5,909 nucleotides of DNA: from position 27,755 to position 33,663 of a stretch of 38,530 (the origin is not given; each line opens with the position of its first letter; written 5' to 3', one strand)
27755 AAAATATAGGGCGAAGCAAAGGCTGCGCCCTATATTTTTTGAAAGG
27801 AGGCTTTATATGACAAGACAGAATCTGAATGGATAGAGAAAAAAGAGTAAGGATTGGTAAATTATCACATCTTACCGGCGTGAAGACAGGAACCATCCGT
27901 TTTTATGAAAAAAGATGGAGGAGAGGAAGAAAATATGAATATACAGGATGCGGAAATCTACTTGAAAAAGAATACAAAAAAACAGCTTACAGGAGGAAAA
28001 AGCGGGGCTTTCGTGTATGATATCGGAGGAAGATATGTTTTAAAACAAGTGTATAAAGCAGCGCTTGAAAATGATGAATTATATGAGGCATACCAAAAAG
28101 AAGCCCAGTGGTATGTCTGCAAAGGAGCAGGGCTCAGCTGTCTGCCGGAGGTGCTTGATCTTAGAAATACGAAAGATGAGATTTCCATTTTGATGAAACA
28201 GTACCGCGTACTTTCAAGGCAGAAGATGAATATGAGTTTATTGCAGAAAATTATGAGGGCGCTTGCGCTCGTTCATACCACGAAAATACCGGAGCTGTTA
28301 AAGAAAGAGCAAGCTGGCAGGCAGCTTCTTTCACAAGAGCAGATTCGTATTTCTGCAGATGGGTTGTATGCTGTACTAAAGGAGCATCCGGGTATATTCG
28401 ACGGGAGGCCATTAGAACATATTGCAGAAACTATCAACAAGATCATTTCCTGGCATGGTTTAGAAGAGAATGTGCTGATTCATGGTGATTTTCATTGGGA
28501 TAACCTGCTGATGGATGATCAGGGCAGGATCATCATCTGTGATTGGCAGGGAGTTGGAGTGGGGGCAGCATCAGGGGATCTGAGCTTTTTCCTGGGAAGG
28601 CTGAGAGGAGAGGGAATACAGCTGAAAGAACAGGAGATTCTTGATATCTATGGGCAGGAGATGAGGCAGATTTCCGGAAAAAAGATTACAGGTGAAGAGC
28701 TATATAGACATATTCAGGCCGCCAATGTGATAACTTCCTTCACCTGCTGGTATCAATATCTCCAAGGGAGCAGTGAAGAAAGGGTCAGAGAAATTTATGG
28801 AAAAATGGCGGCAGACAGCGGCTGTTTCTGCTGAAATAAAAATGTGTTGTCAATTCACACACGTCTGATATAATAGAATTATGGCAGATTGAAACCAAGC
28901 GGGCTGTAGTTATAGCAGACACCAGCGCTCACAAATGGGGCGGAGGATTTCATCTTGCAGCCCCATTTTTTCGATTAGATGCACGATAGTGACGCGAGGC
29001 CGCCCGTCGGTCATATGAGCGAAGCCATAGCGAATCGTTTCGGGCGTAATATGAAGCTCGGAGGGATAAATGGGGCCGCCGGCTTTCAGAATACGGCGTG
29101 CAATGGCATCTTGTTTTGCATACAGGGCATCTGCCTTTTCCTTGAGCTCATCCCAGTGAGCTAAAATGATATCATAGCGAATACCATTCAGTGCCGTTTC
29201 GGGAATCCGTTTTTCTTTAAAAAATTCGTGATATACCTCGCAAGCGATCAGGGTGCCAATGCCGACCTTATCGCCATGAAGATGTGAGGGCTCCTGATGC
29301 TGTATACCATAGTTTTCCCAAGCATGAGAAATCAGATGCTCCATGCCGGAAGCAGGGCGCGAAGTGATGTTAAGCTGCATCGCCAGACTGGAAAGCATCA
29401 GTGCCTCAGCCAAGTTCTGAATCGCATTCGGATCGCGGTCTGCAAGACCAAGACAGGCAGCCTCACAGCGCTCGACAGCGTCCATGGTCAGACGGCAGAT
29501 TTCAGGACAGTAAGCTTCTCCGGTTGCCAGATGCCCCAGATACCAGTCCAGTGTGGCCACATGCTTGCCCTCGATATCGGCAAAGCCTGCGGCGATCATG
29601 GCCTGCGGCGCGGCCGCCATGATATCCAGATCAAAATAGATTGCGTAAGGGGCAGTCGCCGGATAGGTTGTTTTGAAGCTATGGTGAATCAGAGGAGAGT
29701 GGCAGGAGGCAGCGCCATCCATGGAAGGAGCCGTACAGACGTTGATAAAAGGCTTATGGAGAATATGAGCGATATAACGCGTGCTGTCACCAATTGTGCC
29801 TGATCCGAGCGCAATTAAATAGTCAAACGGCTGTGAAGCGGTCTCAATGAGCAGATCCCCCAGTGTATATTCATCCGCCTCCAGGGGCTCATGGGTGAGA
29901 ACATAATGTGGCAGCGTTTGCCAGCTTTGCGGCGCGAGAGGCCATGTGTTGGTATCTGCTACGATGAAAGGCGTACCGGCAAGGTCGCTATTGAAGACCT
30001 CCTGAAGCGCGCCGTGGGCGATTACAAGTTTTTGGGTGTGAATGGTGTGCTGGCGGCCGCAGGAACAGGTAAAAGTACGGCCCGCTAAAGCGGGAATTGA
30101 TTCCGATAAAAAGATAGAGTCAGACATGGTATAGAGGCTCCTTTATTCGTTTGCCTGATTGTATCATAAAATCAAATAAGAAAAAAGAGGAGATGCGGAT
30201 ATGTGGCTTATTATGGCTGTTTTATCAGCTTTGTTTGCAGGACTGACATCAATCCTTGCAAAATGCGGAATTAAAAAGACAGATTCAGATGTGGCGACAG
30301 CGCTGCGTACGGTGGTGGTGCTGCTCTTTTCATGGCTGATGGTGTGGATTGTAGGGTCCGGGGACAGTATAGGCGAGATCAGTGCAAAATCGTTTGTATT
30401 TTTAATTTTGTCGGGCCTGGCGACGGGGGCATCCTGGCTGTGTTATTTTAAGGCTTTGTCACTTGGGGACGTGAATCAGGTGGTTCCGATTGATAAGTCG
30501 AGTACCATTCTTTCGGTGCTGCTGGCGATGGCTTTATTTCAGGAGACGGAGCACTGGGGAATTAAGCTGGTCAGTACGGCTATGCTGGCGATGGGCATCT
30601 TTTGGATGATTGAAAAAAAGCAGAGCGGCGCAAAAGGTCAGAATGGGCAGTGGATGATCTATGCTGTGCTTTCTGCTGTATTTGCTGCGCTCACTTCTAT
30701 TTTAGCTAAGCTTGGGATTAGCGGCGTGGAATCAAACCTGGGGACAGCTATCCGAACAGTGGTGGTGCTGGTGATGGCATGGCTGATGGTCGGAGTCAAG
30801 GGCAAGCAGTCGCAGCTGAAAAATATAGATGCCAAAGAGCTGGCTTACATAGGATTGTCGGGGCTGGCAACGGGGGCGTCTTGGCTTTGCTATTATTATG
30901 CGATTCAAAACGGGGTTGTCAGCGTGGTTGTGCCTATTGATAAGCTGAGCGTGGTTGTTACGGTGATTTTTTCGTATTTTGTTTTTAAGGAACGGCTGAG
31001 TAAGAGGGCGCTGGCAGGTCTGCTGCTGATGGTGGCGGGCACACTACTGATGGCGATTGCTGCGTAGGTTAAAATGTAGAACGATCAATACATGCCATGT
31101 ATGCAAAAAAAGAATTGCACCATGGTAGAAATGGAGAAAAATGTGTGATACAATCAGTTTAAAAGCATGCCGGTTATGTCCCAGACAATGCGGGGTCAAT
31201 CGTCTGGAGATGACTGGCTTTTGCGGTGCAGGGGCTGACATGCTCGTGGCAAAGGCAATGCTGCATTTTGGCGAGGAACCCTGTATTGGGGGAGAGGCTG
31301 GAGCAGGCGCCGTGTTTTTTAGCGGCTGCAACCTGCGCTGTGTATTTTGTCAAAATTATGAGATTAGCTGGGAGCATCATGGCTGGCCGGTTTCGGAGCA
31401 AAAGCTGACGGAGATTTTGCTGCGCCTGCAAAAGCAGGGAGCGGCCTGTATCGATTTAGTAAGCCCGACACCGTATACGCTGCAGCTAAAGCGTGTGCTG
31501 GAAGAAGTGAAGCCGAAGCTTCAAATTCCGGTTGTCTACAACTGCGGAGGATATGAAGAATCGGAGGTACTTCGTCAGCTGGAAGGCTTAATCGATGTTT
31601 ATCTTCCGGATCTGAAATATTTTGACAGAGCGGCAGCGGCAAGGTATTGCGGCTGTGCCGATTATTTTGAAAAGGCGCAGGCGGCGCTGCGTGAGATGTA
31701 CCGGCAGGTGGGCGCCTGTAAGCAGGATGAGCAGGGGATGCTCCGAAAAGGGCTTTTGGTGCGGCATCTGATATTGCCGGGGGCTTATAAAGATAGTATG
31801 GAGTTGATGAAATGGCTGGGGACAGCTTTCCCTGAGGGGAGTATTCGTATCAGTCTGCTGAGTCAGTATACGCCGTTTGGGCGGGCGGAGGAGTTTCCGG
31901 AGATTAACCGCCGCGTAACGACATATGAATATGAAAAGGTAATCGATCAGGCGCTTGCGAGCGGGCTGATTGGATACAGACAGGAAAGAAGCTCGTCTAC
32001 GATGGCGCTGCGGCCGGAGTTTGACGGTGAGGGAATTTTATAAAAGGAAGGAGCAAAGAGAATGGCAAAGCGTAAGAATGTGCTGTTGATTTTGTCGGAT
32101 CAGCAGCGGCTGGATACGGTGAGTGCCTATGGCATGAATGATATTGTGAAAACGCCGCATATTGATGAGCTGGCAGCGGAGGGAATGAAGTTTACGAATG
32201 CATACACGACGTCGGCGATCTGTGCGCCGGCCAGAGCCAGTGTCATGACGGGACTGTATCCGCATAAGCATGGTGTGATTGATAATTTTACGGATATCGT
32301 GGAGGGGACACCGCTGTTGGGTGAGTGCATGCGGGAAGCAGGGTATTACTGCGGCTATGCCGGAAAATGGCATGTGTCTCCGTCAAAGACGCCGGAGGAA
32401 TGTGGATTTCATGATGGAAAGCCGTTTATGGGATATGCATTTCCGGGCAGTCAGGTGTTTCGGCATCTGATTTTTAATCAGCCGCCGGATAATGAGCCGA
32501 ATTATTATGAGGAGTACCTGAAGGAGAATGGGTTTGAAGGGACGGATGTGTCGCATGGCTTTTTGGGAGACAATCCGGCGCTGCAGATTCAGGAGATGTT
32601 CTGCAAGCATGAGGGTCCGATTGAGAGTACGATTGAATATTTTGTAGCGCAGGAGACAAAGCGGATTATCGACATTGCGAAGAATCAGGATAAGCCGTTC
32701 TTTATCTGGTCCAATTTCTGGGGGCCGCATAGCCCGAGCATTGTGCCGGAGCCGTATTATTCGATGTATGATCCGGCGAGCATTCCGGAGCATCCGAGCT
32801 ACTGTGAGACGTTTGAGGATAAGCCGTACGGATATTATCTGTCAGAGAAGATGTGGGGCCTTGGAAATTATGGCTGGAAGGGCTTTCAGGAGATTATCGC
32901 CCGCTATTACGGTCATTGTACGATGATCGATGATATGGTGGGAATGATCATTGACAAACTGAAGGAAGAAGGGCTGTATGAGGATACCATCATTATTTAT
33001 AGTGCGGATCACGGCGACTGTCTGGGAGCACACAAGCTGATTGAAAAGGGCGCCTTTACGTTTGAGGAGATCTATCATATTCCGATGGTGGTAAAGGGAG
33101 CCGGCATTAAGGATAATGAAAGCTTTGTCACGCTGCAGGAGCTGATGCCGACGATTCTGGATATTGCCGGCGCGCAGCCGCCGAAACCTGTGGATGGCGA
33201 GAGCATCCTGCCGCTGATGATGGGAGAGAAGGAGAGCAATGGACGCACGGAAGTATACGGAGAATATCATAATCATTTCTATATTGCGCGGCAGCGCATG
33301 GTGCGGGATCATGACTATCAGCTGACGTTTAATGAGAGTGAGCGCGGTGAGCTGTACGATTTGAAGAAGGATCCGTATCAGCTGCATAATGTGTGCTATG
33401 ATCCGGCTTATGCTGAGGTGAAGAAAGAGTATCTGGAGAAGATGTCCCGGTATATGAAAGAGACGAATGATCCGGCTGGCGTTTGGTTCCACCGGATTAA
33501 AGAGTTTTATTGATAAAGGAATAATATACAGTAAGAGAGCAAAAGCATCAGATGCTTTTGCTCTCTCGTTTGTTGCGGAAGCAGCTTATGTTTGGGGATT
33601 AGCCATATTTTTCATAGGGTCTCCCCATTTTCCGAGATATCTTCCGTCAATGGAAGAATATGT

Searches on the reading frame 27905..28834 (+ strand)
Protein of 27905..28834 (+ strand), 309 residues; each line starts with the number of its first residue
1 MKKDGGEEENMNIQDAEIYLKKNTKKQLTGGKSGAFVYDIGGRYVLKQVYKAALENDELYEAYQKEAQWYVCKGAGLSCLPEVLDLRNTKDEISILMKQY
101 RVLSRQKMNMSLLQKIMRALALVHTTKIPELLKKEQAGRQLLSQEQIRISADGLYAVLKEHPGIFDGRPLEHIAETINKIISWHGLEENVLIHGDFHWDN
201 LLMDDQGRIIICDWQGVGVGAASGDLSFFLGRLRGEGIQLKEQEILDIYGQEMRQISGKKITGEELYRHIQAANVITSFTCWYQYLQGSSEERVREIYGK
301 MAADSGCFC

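Call 29: search_protein_families(library=pfam, proteins=[window:27905-28834:+], max_evalue=0.001)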
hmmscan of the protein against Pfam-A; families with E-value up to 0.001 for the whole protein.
window:27905-28834:+ (309 aa): 3 families
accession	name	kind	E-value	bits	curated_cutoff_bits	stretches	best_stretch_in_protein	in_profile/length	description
PF01636.29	APH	-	2e-10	41.3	23.2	1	42-230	21-210/239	Phosphotransferase enzyme family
PF02958.26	EcKL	-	1.7e-08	34.6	22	1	178-255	204-287/294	Ecdysteroid kinase-like family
PF07914.17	DUF1679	-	6.8e-05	22.4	24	1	172-257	252-342/414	Uncharacterized oxidoreductase dhs-27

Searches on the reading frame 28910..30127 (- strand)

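Call 29: search_protein_families(library=pfam, proteins=[window:28910-30127:-], max_evalue=0.001)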
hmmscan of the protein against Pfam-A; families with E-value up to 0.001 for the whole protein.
window:28910-30127:- (405 aa): 1 family
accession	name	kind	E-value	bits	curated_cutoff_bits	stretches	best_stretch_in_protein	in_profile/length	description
PF13685.12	Fe-ADH_2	-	9.4e-20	71.6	28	1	87-174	61-149/149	Iron-containing alcohol dehydrogenase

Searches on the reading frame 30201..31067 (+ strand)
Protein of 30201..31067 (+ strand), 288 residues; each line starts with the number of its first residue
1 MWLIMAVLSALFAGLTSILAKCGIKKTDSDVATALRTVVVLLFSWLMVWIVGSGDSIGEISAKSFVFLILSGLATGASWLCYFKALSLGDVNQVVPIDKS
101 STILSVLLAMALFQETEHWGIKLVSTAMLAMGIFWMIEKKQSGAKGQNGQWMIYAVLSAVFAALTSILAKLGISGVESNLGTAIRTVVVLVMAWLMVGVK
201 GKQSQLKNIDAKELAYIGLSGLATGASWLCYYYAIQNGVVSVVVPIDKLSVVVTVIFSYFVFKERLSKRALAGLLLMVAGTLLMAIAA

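Call 29: search_protein_families(library=pfam, proteins=[window:30201-31067:+], max_evalue=0.001)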
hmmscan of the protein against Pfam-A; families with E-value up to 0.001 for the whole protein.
window:30201-31067:+ (288 aa): 3 families
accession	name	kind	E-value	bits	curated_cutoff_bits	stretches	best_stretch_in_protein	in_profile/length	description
PF00892.27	EamA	-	7.2e-34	117.4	28.2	2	151-285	3-134/135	EamA-like transporter family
PF10639.15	TMEM234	-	5.3e-05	23.7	30.1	1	229-284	56-112/113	Putative transmembrane family 234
PF05653.20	Mg_trans_NIPA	-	0.00016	21.4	26.2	1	234-287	69-122/295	Magnesium transporter NIPA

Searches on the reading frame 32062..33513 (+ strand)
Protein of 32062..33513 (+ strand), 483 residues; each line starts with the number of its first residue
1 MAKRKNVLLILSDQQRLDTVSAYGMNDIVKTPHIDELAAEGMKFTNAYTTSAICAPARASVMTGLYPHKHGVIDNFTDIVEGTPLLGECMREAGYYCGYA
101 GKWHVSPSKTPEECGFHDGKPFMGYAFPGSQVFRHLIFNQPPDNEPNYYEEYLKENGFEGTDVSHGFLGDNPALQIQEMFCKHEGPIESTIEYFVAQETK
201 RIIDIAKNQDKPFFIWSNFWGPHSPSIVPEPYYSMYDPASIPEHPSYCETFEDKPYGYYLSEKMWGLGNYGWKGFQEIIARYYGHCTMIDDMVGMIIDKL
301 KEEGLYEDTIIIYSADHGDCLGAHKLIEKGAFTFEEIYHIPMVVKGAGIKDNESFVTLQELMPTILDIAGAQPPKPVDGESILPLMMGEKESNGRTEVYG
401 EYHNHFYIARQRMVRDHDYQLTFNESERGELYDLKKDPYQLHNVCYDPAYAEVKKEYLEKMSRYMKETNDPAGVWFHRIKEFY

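Call 6: search_protein_families(library=pfam, proteins=[window:32062-33513:+], max_evalue=0.01)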
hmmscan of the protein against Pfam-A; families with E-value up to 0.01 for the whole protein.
window:32062-33513:+ (483 aa): 4 families
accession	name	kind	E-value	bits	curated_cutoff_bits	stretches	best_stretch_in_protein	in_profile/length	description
PF00884.28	Sulfatase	-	4.5e-50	171.1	25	1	5-371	1-301/301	Sulfatase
PF16347.10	SGSH_C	-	2.6e-21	76.8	29.3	1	323-464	2-151/154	N-sulphoglucosamine sulphohydrolase, C-terminal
PF01663.27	Phosphodiest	-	4.2e-15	56.6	23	2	7-75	1-65/342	Type I phosphodiesterase / nucleotide pyrophosphatase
PF02995.22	DUF229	-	0.0092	15.2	25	0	277-331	301-355/496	Protein of unknown function (DUF229)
